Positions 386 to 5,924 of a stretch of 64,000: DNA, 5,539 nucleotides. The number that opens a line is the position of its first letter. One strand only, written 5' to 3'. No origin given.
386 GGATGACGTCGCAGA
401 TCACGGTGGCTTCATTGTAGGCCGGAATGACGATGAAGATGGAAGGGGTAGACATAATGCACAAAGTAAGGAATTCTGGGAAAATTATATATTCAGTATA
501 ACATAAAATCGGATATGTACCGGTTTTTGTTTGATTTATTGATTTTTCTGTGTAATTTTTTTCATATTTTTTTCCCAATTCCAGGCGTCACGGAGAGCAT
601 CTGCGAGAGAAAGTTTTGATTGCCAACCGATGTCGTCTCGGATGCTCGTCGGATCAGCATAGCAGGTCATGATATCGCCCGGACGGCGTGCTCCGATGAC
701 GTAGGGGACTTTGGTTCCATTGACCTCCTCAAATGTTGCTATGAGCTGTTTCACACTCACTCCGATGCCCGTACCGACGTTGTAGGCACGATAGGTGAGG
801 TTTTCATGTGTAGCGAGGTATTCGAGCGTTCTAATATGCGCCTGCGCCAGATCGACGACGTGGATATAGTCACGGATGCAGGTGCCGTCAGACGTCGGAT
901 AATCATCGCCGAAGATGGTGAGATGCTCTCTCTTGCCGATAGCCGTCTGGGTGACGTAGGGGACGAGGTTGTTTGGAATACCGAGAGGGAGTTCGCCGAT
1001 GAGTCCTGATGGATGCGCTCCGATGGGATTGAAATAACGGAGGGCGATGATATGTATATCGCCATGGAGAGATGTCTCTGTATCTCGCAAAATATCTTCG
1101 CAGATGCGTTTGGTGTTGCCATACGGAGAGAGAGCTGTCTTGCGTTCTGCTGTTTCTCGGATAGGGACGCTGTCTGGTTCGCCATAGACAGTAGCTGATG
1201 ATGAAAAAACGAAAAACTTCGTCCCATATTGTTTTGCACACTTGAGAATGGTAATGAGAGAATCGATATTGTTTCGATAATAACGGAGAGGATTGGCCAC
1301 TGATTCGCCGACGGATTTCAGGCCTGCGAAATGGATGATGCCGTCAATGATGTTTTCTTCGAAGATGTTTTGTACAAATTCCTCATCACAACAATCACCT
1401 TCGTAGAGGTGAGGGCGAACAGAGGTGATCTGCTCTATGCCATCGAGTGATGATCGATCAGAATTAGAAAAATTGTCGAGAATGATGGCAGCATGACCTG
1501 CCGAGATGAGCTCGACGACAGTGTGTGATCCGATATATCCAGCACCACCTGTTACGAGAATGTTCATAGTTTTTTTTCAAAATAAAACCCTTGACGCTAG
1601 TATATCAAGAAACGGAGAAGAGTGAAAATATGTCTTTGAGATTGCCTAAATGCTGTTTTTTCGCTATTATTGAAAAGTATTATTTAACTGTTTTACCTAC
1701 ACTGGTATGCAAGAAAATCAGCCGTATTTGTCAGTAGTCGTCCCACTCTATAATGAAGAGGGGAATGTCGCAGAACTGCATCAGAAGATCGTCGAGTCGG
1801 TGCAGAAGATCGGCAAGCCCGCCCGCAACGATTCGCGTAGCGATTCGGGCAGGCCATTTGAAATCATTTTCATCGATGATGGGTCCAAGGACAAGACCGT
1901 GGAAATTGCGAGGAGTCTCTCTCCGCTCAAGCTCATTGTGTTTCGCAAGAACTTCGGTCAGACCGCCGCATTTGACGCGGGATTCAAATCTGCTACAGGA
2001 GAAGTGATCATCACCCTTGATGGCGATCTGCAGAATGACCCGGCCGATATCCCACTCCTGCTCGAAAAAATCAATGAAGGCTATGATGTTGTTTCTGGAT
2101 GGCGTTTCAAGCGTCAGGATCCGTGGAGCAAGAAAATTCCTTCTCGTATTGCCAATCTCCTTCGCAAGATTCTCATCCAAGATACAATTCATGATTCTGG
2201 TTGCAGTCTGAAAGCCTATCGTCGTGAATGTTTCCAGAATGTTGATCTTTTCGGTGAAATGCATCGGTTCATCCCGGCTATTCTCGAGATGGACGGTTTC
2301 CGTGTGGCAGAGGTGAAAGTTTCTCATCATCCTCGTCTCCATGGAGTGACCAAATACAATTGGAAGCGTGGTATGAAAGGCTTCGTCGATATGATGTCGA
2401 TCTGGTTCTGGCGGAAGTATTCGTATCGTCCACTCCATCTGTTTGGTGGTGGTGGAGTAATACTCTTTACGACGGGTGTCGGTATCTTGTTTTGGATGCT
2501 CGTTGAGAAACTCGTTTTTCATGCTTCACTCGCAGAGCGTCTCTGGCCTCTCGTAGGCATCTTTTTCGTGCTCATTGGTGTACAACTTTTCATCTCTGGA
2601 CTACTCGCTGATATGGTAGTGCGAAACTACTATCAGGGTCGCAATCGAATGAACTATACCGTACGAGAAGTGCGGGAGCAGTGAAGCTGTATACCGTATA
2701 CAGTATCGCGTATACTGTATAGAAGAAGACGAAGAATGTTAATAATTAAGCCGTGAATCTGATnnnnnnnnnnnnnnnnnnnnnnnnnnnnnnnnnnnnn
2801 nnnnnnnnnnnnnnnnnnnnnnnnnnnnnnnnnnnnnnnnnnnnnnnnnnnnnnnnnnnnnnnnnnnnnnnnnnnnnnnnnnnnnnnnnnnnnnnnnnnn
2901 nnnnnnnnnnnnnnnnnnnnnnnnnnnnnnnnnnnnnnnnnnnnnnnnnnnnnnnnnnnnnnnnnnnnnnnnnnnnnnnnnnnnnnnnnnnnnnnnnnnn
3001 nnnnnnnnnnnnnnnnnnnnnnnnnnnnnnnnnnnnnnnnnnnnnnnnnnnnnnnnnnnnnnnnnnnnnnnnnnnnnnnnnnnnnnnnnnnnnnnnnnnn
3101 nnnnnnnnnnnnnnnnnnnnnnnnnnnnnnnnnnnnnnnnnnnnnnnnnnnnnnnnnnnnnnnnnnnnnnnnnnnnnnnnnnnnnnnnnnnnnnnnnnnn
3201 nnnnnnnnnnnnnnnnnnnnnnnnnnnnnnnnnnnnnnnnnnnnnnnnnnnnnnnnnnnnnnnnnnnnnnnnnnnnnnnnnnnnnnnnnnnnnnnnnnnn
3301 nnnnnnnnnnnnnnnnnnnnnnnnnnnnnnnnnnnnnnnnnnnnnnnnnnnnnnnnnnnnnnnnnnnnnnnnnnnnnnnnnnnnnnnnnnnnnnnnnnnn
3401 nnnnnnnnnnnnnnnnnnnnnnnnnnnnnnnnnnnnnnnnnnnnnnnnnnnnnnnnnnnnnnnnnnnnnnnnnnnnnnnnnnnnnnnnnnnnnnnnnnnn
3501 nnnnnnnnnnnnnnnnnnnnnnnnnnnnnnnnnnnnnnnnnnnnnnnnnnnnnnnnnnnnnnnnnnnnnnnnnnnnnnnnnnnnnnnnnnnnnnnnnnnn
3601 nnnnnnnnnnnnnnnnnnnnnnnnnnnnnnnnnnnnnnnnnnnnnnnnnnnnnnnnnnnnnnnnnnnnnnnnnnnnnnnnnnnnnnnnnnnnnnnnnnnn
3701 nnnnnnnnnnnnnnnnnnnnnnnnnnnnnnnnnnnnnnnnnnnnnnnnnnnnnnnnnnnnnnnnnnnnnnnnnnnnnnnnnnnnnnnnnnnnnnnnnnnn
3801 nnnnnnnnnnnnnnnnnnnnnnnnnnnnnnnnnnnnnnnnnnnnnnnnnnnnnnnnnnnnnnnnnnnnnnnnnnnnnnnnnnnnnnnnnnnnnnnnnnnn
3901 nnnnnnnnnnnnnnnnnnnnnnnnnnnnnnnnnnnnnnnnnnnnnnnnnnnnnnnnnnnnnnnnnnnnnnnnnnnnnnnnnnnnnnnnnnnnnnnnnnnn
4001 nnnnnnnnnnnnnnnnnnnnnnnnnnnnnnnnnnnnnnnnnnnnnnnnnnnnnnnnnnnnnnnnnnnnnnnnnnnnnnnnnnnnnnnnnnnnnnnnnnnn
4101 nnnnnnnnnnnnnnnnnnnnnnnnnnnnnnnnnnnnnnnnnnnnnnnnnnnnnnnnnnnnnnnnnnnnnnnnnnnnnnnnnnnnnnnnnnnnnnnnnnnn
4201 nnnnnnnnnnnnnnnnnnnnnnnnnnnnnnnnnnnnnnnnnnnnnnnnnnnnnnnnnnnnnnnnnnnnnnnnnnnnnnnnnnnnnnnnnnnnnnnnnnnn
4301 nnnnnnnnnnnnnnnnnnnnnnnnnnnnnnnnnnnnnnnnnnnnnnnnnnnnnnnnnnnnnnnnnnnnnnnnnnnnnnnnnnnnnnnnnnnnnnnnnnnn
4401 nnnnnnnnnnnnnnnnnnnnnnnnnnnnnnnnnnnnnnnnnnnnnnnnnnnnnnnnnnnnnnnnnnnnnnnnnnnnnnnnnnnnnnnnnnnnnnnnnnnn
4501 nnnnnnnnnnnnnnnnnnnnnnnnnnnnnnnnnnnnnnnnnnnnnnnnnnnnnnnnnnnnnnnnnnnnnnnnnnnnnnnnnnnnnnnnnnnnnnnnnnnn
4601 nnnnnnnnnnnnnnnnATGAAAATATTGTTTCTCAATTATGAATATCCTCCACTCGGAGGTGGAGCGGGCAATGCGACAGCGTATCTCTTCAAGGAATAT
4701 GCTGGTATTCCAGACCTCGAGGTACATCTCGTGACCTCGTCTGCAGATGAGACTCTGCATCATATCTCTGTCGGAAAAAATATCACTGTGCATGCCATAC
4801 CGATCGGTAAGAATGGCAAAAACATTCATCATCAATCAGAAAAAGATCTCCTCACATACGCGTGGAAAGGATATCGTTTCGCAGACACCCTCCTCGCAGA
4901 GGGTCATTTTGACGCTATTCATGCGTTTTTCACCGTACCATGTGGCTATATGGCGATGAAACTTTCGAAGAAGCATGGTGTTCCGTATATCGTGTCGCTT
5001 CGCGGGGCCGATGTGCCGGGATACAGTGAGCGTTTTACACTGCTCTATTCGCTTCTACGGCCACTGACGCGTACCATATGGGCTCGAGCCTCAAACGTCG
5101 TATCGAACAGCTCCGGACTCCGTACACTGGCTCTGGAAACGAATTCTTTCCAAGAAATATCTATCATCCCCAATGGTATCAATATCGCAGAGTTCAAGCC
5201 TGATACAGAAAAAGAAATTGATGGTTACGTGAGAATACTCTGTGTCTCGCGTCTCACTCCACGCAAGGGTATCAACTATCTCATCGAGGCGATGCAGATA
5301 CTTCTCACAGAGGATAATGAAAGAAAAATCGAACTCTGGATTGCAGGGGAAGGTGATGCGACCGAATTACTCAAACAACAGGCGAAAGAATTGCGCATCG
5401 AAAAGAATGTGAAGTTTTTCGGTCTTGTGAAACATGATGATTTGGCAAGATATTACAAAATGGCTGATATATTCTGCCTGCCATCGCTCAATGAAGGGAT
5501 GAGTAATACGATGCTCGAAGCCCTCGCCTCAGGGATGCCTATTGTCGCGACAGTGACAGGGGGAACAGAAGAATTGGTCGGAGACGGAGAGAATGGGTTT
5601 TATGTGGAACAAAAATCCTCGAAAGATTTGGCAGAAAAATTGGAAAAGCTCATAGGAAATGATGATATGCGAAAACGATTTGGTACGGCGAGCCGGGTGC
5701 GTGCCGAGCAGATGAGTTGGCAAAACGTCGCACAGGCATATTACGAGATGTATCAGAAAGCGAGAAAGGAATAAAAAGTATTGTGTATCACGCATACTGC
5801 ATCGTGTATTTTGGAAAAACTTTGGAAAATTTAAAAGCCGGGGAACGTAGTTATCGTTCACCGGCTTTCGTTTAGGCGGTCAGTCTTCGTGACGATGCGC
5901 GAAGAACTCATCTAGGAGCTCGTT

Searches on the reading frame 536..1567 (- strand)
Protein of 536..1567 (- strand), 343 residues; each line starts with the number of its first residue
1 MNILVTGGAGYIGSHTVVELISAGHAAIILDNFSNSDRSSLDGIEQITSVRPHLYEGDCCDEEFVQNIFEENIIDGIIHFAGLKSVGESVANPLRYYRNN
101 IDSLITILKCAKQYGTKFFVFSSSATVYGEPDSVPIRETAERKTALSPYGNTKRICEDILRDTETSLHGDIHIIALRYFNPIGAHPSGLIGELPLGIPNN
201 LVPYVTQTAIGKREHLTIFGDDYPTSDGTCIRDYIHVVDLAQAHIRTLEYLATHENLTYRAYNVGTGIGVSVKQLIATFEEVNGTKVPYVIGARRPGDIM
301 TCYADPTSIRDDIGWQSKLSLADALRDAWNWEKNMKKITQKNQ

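Call 65: search_protein_families(library=pfam, proteins=[window:536-1567:-], max_evalue=0.00001)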
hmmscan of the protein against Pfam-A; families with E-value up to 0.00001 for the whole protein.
window:536-1567:- (343 aa): 7 families
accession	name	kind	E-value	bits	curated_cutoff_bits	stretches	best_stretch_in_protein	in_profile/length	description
PF16363.11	GDP_Man_Dehyd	-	1.4e-51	176.4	27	1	4-327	1-331/332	GDP-mannose 4,6 dehydratase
PF01370.27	Epimerase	-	8e-47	160.1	20.9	1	3-265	1-240/240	NAD dependent epimerase/dehydratase family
PF01073.25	3Beta_HSD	-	5.2e-15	55.7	22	1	4-177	1-177/280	3-beta hydroxysteroid dehydrogenase/isomerase family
PF02719.21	Polysacc_synt_2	-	2.2e-12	47.2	20.2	1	3-184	1-174/293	Polysaccharide biosynthesis protein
PF04321.23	RmlD_sub_bind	-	1.1e-07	31.7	27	1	1-163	1-139/287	RmlD substrate binding domain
PF07993.18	NAD_binding_4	-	1.4e-06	28.1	20.1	0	5-167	1-197/258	Male sterility protein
PF08659.16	KR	-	3.3e-06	27.6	22.6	1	3-131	3-144/180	KR domain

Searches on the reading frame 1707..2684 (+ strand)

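Call 65: search_protein_families(library=pfam, proteins=[window:1707-2684:+], max_evalue=0.00001)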
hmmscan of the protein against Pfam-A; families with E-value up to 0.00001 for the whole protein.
window:1707-2684:+ (325 aa): 2 families
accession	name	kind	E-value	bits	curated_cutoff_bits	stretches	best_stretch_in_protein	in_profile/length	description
PF00535.33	Glycos_transf_2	-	2.9e-33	115.6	23.3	1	9-178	1-166/168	Glycosyl transferase family 2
PF10111.15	Glyco_tranf_2_2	-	2.6e-06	27.6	27.3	1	9-107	1-91/276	Glycosyltransferase like family 2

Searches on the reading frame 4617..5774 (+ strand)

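Call 65: search_protein_families(library=pfam, proteins=[window:4617-5774:+], max_evalue=0.00001)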
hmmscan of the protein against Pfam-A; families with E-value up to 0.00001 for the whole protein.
window:4617-5774:+ (385 aa): 7 families
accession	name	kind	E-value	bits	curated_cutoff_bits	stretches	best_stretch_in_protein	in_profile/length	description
PF00534.26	Glycos_transf_1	-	2.6e-44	151.2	26.4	1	201-360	12-170/172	Glycosyl transferases group 1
PF13692.12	Glyco_trans_1_4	-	7.6e-39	133.6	27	1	206-347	3-141/142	Glycosyl transferases group 1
PF13579.12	Glyco_trans_4_4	-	2.5e-13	51.1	29.7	1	15-187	1-158/158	Glycosyl transferase 4-like domain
PF13439.12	Glyco_transf_4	-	1.6e-12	48.3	28.5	1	15-191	2-169/170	Glycosyltransferase Family 4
PF20706.3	GT4-conflict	-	3.4e-10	39.9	26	1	187-373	180-383/385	Family 4 Glycosyltransferase in conflict systems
PF13524.12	Glyco_trans_1_2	-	3.2e-08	34.1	25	1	257-374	27-141/144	Glycosyl transferase-like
PF13477.12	Glyco_trans_4_2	-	6.5e-07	30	23.4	1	33-165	24-139/139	Glycosyl transferase 4-like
